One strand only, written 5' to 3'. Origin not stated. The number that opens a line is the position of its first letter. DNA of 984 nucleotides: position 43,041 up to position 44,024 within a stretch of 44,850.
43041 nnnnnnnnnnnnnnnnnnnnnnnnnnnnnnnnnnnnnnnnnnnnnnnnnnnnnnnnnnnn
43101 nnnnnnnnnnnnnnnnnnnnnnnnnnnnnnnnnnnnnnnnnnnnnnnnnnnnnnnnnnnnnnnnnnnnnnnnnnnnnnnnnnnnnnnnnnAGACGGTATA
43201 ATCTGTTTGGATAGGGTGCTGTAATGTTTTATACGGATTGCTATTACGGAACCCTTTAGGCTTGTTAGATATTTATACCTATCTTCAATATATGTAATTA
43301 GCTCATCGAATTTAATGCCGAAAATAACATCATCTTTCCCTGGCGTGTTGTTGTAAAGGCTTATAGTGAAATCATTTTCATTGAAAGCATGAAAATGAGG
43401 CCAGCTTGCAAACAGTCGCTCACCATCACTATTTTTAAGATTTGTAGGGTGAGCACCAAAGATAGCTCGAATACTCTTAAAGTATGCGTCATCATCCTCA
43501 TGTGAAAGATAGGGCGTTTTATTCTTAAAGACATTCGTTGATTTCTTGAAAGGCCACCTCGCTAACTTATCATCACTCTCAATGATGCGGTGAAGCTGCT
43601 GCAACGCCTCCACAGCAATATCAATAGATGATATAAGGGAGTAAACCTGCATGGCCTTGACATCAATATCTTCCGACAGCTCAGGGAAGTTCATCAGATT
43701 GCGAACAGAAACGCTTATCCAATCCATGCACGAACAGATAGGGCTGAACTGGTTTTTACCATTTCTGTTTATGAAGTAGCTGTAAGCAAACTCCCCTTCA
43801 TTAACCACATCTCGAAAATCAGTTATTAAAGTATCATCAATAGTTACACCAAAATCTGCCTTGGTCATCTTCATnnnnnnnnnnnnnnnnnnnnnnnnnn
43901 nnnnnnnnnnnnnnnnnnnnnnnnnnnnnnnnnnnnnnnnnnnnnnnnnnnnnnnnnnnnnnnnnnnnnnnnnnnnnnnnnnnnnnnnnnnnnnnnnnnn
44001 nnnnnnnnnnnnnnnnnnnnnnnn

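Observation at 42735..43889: AT-rich 384-aa orphan gene between the tail-fibre module and attR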

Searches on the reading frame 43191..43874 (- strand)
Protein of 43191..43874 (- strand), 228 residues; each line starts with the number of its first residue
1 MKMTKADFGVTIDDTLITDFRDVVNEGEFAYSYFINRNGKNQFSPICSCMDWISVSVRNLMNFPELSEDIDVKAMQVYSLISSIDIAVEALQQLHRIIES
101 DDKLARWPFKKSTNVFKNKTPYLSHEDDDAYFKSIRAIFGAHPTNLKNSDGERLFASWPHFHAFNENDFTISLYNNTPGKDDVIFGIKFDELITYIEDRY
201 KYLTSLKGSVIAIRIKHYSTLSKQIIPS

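Call 87: predict_structure(alignment_id=A5)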
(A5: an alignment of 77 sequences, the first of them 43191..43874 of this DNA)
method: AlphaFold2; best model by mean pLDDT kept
length: 228 residues; sequences in the alignment: 77
mean_pLDDT: 92.9   pTM: 0.89
mean pLDDT of the five models: 92.9, 92.7, 91.8, 91.3, 90.2
residues with pLDDT >= 90: 197; 70-90: 21; 50-70: 8; < 50: 2
segments of 3 or more residues with pLDDT < 50: none
pLDDT, mean of each block of 10 residues (from residue 1): 58 92 95 96 98 96 92 95 98 98 96 96 96 95 84 92 86 94 94 96 98 97 94
secondary structure, 60 per line:
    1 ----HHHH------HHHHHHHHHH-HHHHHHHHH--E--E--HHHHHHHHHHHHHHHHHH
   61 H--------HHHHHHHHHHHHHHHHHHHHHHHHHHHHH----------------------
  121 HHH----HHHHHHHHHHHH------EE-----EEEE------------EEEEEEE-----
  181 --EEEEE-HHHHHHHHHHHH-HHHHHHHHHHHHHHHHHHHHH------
elements in order: H5-8 H15-24 H26-34 H43-61 H70-98 H128-139 E153-156 E169-175 E183-187 H189-200 H202-222
